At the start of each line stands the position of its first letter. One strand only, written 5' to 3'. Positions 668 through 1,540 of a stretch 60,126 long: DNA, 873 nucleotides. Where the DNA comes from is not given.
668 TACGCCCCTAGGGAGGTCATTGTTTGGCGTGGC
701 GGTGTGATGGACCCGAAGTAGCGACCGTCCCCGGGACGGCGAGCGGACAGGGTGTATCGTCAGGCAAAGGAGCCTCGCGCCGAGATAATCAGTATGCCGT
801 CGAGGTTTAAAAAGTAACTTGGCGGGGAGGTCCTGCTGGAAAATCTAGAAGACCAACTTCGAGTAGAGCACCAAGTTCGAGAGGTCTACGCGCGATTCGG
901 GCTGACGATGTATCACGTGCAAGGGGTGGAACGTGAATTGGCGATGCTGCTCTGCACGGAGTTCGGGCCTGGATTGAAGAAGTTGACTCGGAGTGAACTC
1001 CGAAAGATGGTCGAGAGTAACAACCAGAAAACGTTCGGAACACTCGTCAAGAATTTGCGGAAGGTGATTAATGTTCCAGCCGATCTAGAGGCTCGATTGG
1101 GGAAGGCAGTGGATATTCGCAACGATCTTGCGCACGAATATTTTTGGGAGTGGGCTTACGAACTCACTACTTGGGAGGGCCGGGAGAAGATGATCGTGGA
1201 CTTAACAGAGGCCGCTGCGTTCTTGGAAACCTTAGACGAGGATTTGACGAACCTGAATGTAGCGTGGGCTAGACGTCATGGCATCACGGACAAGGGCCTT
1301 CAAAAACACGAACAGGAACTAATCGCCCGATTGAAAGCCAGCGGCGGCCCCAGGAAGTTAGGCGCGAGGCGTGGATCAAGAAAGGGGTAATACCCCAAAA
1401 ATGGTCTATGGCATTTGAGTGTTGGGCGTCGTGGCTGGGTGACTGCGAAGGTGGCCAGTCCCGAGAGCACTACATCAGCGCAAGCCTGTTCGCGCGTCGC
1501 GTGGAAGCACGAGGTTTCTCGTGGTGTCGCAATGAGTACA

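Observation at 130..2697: Low-GC 2.6-kb islet between two convergent core genes carries an unknown / HEPN / His-Me-finger gene trio: candidate undescribed defence or toxin module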

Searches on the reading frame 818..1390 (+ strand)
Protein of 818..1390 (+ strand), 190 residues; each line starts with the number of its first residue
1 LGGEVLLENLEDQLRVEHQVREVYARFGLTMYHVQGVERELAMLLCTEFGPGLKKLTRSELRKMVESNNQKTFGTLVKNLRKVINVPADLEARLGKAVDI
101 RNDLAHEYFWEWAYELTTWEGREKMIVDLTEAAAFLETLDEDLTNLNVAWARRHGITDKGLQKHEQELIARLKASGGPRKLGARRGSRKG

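Call 4: search_protein_families(library=pfam, proteins=[window:818-1390:+], max_evalue=1)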
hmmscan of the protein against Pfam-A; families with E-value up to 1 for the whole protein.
window:818-1390:+ (190 aa): 2 families
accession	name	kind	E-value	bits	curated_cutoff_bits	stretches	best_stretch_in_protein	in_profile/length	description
PF21728.3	PADR1_N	-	0.12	13.2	25.7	1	53-72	22-42/60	PADR1, N-terminal helical domain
PF18739.6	HEPN_Apea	-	0.15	12.9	24.4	1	55-107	40-97/136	Apea-like HEPN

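Call 5: search_protein_families(library=padloc, proteins=[window:818-1390:+], max_evalue=1)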
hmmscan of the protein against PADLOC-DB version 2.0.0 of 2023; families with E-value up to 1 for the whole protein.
window:818-1390:+ (190 aa): 0 families

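Call 6: search_protein_families(library=ncbifam, proteins=[window:818-1390:+], max_evalue=1)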
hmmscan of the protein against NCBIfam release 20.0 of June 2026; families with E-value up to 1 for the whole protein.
window:818-1390:+ (190 aa): 2 families
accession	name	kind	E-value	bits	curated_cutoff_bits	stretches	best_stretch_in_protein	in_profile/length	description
NF047751.1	HepT_toxin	equivalog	0.11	12.4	60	1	59-108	53-98/120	type VII toxin-antitoxin system HepT family RNase toxin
NF045650.1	CD1247_Nterm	equivalog_domain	0.22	12.2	30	1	123-146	42-65/70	CD1247 N-terminal domain-containing protein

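Call 12: find_homologous_proteins(query=window:818-1390:+, max_evalue=0.001)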
Query window:818-1390:+ (190 aa): 17 proteins with E <= 0.001 among 330 candidates.
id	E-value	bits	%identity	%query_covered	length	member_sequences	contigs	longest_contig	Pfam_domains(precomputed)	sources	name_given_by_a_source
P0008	3.8e-93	328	99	79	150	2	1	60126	-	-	-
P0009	1.4e-23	101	42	86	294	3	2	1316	-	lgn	-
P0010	3.3e-21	94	41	77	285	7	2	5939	-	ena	-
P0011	2.6e-20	91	42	76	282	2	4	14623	-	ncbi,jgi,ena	ncbi:MAG: hypothetical protein ABSG52_16625 [Terriglobales bacterium]|jgi:hypothetical protein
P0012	1.2e-19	89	36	82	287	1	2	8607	-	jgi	jgi:hypothetical protein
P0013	2.6e-19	87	36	84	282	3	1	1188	-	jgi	jgi:hypothetical protein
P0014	3.4e-19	87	36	94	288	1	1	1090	-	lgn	-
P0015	5.9e-19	86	39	77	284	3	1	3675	-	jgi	-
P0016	6.5e-19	86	41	77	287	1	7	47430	-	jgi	jgi:hypothetical protein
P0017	7.9e-19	86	38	83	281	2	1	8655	-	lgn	-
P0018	1.4e-18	85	40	77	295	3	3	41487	-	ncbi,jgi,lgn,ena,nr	ncbi:MAG TPA: hypothetical protein VNE63_16390 [Candidatus Acidoferrales bacterium]|nr:hypothetical 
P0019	1.7e-18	85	48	59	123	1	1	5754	-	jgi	jgi:hypothetical protein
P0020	2.4e-18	84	37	86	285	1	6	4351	-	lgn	-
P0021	5.5e-18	83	39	80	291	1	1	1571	-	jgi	jgi:hypothetical protein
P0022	2.8e-17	81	36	87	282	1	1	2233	-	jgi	jgi:hypothetical protein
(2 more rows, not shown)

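Call 18: find_encoding_contigs(protein=P0016, flank=8000, max_places=4)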
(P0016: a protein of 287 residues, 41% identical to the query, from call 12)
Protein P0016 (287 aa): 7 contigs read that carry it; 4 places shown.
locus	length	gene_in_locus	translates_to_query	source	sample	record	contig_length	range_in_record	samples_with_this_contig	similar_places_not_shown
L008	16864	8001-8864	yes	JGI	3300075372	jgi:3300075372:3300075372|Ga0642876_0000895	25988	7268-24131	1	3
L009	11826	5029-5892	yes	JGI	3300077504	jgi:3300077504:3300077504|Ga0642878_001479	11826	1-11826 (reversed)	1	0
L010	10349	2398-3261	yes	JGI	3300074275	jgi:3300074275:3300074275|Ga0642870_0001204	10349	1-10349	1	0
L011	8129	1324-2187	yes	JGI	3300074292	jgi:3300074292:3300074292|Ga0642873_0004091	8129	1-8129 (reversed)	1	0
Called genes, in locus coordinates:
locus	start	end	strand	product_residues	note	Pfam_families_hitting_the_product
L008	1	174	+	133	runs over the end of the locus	-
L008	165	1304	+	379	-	PF23894:LD_SV2 (weak), PF00805:Pentapeptide (faint), PF13599:Pentapeptide_4, PF13576:Pentapeptide_3 (weak), PF13599:Pentapeptide_4 (weak)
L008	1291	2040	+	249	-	PF01909:NTP_transf_2 (weak)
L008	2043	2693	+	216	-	PF00149:Metallophos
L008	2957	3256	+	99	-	PF15731:MqsA_antitoxin (weak), PF01381:HTH_3, PF13560:HTH_31 (weak)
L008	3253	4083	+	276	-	PF00069:Pkinase, PF07714:PK_Tyr_Ser-Thr, PF01636:APH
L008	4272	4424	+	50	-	-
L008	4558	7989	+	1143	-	PF08378:NERD, PF13401:AAA_22 (faint)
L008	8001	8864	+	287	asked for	-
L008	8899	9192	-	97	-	-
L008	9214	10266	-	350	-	PF04326:SLFN_AlbA_2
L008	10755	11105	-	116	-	-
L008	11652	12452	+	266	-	-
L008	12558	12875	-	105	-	-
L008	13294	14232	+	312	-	PF00476:DNA_pol_A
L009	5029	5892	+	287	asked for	-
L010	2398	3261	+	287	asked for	-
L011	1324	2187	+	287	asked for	-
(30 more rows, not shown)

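Call 19: find_encoding_contigs(protein=P0018, flank=8000, max_places=4)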
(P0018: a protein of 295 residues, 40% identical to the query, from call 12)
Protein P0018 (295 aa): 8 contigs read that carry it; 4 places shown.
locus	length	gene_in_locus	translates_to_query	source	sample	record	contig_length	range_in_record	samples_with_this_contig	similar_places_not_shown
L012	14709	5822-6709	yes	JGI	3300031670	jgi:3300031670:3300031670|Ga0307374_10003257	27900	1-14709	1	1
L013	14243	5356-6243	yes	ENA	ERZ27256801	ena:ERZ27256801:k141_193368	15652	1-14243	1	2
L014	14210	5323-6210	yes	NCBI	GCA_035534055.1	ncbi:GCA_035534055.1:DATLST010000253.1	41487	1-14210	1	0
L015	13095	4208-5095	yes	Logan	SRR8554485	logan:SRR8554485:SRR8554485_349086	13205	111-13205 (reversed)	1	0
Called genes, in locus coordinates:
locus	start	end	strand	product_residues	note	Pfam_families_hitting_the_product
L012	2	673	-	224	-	?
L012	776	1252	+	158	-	-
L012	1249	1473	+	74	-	-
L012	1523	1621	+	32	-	-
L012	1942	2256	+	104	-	-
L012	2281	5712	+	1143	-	PF08378:NERD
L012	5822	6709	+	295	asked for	-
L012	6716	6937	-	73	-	-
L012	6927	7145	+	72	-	-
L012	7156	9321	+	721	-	PF02463:SMC_N, PF13476:AAA_23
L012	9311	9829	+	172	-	-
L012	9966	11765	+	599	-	-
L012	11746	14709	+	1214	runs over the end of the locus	PF20289:MComp1 (faint), PF02463:SMC_N, PF13175:AAA_15 (faint), PF13476:AAA_23, PF13304:AAA_21 (weak)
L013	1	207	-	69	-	?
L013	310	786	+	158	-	-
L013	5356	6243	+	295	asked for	-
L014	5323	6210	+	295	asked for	-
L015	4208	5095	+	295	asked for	-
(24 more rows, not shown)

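Call 20: find_encoding_contigs(protein=P0011, flank=8000, max_places=4)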
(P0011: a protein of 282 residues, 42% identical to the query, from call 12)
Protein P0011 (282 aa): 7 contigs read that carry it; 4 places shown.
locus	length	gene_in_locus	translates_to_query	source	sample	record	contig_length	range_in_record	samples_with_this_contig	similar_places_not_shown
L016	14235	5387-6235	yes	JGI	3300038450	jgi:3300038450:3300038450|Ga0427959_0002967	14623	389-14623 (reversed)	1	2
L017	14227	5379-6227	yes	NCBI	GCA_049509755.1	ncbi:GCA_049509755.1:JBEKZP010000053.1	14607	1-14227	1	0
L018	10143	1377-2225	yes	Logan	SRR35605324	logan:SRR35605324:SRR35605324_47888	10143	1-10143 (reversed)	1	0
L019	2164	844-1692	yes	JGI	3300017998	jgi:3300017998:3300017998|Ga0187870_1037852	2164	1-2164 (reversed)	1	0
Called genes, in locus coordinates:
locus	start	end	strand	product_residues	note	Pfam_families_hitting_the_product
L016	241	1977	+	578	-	-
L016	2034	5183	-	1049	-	PF02012:BNR (faint), PF15902:Sortilin-Vps10 (weak), PF13088:BNR_2 (faint), PF14870:PSII_BNR (faint), PF15902:Sortilin-Vps10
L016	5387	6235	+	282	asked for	-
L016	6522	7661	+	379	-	PF00753:Lactamase_B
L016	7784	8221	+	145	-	PF00254:FKBP_C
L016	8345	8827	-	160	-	PF12867:DinB_2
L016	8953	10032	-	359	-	PF00180:Iso_dh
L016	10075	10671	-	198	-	-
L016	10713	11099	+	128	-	-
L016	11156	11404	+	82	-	-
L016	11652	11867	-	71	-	PF13560:HTH_31, PF12844:HTH_19, PF01381:HTH_3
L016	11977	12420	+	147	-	-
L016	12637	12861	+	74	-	-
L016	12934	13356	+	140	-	-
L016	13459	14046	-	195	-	-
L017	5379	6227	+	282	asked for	-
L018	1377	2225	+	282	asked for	-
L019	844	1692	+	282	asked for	-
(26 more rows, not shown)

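Call 25: search_solved_structures(query=A1, max_evalue=10, show_alignments=2)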
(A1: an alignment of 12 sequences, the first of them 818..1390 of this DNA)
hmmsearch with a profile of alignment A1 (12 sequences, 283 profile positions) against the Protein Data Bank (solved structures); distinct sequences matched with E-value up to 10: 5.
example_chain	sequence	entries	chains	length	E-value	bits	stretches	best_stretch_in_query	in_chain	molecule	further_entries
6vr7_A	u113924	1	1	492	0.74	12.2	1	181-220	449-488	Mur ligase middle domain protein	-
5j0k_A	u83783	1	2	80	1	11.7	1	110-173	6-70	designed protein 2L4HC2_23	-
1z2v_A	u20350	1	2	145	1.7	11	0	196-223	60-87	Heparin-binding growth factor 1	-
3bav_A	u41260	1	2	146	1.7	11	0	196-223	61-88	Heparin-binding growth factor 1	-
3u4n_B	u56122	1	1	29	1.8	10.9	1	203-218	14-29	Insulin B chain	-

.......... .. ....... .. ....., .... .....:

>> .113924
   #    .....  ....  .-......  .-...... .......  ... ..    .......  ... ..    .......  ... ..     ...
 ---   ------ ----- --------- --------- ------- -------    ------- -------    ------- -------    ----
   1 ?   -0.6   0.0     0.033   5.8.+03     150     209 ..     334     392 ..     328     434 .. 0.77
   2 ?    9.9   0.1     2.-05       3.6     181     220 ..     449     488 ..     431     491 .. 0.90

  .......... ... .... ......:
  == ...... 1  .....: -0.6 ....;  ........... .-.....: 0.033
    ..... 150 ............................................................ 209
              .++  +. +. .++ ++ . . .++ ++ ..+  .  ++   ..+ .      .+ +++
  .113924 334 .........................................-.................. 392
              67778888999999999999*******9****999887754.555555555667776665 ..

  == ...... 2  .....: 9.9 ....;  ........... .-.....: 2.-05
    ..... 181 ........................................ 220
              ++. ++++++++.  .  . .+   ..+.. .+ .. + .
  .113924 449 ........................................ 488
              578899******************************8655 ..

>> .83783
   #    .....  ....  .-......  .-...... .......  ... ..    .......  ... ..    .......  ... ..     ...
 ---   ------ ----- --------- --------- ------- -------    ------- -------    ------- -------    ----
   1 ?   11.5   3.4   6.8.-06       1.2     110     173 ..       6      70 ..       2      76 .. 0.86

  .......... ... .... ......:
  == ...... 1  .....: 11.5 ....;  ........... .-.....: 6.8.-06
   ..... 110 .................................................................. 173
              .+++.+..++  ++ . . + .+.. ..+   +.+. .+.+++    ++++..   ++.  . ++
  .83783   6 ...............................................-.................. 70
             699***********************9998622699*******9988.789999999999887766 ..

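Call 40: predict_structure(alignment_id=A1)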
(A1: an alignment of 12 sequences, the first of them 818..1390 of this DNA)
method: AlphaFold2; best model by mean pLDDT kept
length: 190 residues; sequences in the alignment: 12
mean_pLDDT: 75.9   pTM: 0.70
mean pLDDT of the five models: 75.9, 72.6, 72.3, 71.3, 69.6
residues with pLDDT >= 90: 58; 70-90: 76; 50-70: 27; < 50: 29
segments of 3 or more residues with pLDDT < 50: 52-56, 65-70, 176-190
pLDDT, mean of each block of 10 residues (from residue 1): 69 89 93 89 74 49 49 76 82 93 75 82 94 96 89 81 75 53 35
secondary structure, 60 per line:
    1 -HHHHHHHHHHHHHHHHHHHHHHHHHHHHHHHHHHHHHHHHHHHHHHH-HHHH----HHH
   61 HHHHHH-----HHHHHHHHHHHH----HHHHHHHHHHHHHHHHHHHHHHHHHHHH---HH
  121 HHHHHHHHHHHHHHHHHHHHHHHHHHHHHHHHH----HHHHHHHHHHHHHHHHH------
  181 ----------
elements in order: H2-48 H50-53 H58-66 H72-83 H88-115 H119-153 H158-174

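Call 46: fold_search(model_id=the predicted structure, library=pdb)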
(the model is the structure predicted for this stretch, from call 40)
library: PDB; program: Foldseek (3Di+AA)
matches with E <= 10: 363; with E <= 0.001: 0
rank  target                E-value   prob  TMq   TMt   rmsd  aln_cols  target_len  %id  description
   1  6s18_B                5.5e-01  0.33  0.25  0.33  18.0       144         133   19  Ligand binding domain of the P. putida receptor PcaY_PP in complex with glycerol (released 2020-10-21)
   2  6s33_B                5.5e-01  0.28  0.25  0.33  18.5       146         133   19  Ligand binding domain of the P. putida receptor PcaY_PP in complex with Protocatechuate (released 2020-10-21)
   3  7p54_A                5.7e-01  0.13  0.20  0.10  32.3       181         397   13  Cryo-EM structure of human TTYH2 in GDN (released 2021-08-11)
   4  4uos                  7.0e-01  0.12  0.19  0.19  24.4       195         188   13  Thermodynamic hyperstability in parametrically designed helical bundles (released 2014-11-05)
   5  6s38_B                8.2e-01  0.23  0.25  0.33  18.4       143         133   20  Ligand binding domain of the P. putida receptor PcaY_PP in complex with quinate (released 2020-10-21)
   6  6s37_A                8.2e-01  0.20  0.25  0.33  19.8       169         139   16  Ligand binding domain of the P. putida receptor PcaY_PP in complex with salicylic acid (released 2020-10-21)
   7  5jgp                  8.2e-01  0.20  0.24  0.21  26.0       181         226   11  Crystal structure of the nitrate/nitrite sensor NarQ fragment bound with iodide ions (released 2017-05-31)
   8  4z9i_A                1.0e+00  0.15  0.21  0.24  19.0       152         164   15  Asp-TarS from E. coli (released 2016-07-20)
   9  8gl3                  1.0e+00  0.08  0.17  0.17  24.4       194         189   15  De novo design of monomeric helical bundles for pH-controlled membrane lysis (released 2023-09-06)
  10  6s1a_B                1.1e+00  0.21  0.27  0.35  19.5       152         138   17  Ligand binding domain of the P. putida receptor PcaY_PP (released 2020-10-21)
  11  1szi                  1.1e+00  0.33  0.30  0.29  19.9       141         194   13  Crystal Structure of the C-terminus of TIP47 (released 2004-07-27)
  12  6s1a_A                1.1e+00  0.18  0.24  0.30  20.6       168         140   17  Ligand binding domain of the P. putida receptor PcaY_PP (released 2020-10-21)
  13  8iyj_V4               1.1e+00  0.11  0.20  0.14  29.6       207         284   17  Cryo-EM structure of the 48-nm repeat doublet microtubule from mouse sperm (released 2023-07-05)
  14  6iv1_E                1.2e+00  0.13  0.24  0.19  17.3       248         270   12  Crystal structure of a bacterial Bestrophin homolog from Klebsiella pneumoniae with a mutation I180T (released 2019-11-13)
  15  8auw_D                1.2e+00  0.15  0.22  0.26  14.0       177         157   11  Cryo-EM structure of human BIRC6 in complex with SMAC. (released 2023-02-15)
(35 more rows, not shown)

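Call 53: search_protein_families(library=phrogs, proteins=[window:818-1390:+], max_evalue=0.1)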
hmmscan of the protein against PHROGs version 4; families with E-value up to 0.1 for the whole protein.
window:818-1390:+ (190 aa): 3 families
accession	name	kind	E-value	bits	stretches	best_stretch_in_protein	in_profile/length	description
phrog_12893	-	unknown function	2.7e-08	35.6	1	21-132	5-114/139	-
phrog_12837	-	unknown function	0.0066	16.7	1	5-87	18-105/373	-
phrog_5765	-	unknown function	0.089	13.6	0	152-176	17-41/50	-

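Call 54: search_protein_families(library=pfam, proteins=[P0011, P0016, P0018], max_evalue=1)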
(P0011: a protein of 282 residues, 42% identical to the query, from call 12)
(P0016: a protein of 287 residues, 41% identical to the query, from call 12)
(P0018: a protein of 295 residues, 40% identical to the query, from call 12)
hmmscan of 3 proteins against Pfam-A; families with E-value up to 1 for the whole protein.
P0011 (282 aa): 1 family
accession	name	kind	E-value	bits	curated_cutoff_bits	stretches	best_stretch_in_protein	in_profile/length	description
PF01442.23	Apolipoprotein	-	0.37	10.9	90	1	118-164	62-108/190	Apolipoprotein A1/A4/E domain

P0016 (287 aa): 2 families
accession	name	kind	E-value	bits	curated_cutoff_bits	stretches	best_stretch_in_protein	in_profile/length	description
PF06229.18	FRG1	-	0.072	13.3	27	1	157-216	3-60/189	FRG1-like domain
PF22638.1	FlgK_D1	-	0.11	12.5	28.6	1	107-142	35-70/233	Flagellar hook-associated protein FlgK helical domain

P0018 (295 aa): 2 families
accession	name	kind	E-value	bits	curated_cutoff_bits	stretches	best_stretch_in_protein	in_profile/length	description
PF01442.23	Apolipoprotein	-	0.0083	16.3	90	1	116-164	4-52/190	Apolipoprotein A1/A4/E domain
PF18977.5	DUF5713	-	0.067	14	27.3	1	51-134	19-100/107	Family of unknown function (DUF5713)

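Call 58: search_dna_similar(query=window:818-1390:+, collection=phages, mode=protein, max_evalue=0.01, max_rows=20)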
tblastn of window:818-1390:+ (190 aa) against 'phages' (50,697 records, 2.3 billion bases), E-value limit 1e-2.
No match.

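Call 59: search_dna_similar(query=window:818-1390:+, collection=plasmids, mode=protein, max_evalue=0.01, max_rows=20)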
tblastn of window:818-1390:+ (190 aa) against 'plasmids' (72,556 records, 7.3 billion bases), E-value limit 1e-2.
Records with a match: 17; places in all: 17; records where one place covers at least 80% of the query: 1.
Best place of each record, by identity: <60% 17.
By first word of the organism name: Vibrio 11; Sinorhizobium 4; Candidatus 1; Emticicia 1.
By predicted mobility (MOB-suite, as given by PLSDB): non-mobilizable 13; mobilizable 2; conjugative 2.
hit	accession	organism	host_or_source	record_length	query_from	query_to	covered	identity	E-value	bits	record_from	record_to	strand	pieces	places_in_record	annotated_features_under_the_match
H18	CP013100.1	Candidatus Tenderia electrophaga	mixed culture,Biocathode MCL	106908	17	158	75%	38.0%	8e-22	99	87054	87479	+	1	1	hypothetical protein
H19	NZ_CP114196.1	Vibrio parahaemolyticus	Penaeus vannamei,cell culture,Shrimp ...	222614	15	174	84%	31.1%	6e-12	71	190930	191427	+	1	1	hypothetical protein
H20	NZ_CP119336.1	Vibrio alginolyticus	Takifugu ocellatus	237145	15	159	76%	32.9%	9e-12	70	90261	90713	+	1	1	hypothetical protein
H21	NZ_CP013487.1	Vibrio alginolyticus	seawater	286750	15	159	76%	32.9%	9e-12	70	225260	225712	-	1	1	hypothetical protein (x2)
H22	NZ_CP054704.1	Vibrio alginolyticus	Penaeus monodon,cell culture,post ...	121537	21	162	75%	28.6%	8e-11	67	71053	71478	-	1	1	hypothetical protein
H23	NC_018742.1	Emticicia oligotrophica DSM 17448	warm spring water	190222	21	163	75%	26.9%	4e-8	59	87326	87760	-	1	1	hypothetical protein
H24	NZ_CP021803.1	Sinorhizobium meliloti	Medicago sativa,Single Cell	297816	22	131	58%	30.4%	1e-6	55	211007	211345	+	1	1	hypothetical protein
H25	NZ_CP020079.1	Vibrio campbellii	Penaeus vannamei,bacteria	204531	15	104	47%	36.1%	1e-2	43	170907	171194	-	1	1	hypothetical protein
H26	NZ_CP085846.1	Vibrio diabolicus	Mactra veneriformis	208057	15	104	47%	36.1%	1e-2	43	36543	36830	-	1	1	hypothetical protein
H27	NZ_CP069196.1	Vibrio diabolicus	Litopenaeus vannamei purchased at the ...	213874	15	104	47%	36.1%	1e-2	43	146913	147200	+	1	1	hypothetical protein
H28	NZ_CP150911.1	Vibrio parahaemolyticus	Penaeus vannamei,cell culture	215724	15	104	47%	36.1%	1e-2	43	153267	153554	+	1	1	hypothetical protein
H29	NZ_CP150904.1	Vibrio parahaemolyticus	-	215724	15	104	47%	36.1%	1e-2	43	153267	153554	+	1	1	hypothetical protein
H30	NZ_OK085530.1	Vibrio alginolyticus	-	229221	15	104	47%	36.1%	1e-2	43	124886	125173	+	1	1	hypothetical protein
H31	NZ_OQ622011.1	Vibrio parahaemolyticus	-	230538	15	104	47%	36.1%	1e-2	43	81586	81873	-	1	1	hypothetical protein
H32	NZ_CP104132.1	Sinorhizobium sp. K101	Phaseolus vulgaris,cell ...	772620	22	129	57%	28.4%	1e-5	52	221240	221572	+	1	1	hypothetical protein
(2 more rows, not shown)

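Call 62: get_annotated_region(hit=H18, flank=5000)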
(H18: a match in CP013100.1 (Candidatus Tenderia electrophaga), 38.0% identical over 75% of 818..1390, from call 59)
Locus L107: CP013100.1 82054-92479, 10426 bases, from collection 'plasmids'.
description: Candidatus Tenderia electrophaga plasmid, complete sequence
organism: Candidatus Tenderia electrophaga (NCBI taxid 1748243)
taxonomy: Bacteria; Pseudomonadota; Gammaproteobacteria; Chromatiales; Chromatiaceae; Candidatus Tenderia; Candidatus Tenderia electrophaga
host: -; source: mixed culture,Biocathode MCL; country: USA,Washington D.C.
typing (MOB-suite, as given by PLSDB): mobilizable; relaxase MOBP
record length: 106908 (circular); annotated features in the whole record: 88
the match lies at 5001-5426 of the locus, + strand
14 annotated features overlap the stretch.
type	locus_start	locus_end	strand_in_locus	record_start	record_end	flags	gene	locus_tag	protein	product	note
CDS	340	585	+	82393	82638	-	-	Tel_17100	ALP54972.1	hypothetical protein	-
CDS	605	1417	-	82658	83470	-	-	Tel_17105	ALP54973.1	transposase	-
CDS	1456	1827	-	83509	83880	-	-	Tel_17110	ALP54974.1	hypothetical protein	-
CDS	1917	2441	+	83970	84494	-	-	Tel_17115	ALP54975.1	hypothetical protein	-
CDS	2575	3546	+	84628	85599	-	-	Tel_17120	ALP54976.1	hypothetical protein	-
CDS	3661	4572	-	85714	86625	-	-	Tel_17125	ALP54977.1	transposase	-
CDS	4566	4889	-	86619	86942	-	-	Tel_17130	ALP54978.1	transposase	-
CDS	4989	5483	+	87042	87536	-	-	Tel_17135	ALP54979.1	hypothetical protein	-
CDS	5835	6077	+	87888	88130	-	-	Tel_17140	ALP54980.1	DNA-binding protein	-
CDS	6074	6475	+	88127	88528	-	-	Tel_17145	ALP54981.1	DNA-binding protein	-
CDS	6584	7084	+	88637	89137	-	-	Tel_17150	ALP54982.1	hypothetical protein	-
CDS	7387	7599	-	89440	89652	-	-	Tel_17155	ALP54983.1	hypothetical protein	-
CDS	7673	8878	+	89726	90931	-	-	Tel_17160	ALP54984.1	transposase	-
CDS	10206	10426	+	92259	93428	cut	-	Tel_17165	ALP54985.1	hypothetical protein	-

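Call 63: get_annotated_region(hit=H19, flank=5000)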
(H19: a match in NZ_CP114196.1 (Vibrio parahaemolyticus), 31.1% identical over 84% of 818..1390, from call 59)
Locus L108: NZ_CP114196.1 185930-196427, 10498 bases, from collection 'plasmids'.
description: Vibrio parahaemolyticus strain vp-HL-202005 plasmid pHLA, complete sequence
organism: Vibrio parahaemolyticus (NCBI taxid 670)
taxonomy: Bacteria; Pseudomonadota; Gammaproteobacteria; Vibrionales; Vibrionaceae; Vibrio; Vibrio parahaemolyticus
host: -; source: Penaeus vannamei,cell culture,Shrimp farm; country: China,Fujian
typing (MOB-suite, as given by PLSDB): non-mobilizable; replicon rep_cluster_858
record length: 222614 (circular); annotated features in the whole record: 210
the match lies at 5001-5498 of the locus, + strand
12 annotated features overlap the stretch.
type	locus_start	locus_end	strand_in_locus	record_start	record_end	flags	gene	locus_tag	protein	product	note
CDS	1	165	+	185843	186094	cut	-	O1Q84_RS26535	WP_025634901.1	hypothetical protein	-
CDS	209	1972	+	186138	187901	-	-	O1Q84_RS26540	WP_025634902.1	P-loop NTPase fold protein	-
CDS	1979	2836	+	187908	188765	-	-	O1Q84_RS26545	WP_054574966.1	hypothetical protein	-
CDS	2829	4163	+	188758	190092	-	qatC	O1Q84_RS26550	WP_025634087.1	Qat anti-phage system QueC-like protein QatC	GO:0051607 - defense response to virus [Evidence IEA]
CDS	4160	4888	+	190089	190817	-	qatD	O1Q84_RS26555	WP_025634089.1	Qat anti-phage system TatD family nuclease QatD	GO:0051607 - defense response to virus [Evidence IEA]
CDS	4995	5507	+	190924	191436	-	-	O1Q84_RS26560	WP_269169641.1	hypothetical protein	-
CDS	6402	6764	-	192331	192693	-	-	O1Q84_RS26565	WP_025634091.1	hypothetical protein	-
CDS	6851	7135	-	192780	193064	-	-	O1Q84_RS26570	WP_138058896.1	hypothetical protein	-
CDS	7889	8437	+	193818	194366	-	-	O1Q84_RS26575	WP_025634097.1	hypothetical protein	-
CDS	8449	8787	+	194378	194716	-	-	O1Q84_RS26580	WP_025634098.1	hypothetical protein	-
CDS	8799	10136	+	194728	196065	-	-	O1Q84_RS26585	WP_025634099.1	hypothetical protein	-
CDS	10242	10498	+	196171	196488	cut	-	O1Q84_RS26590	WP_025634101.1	hypothetical protein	-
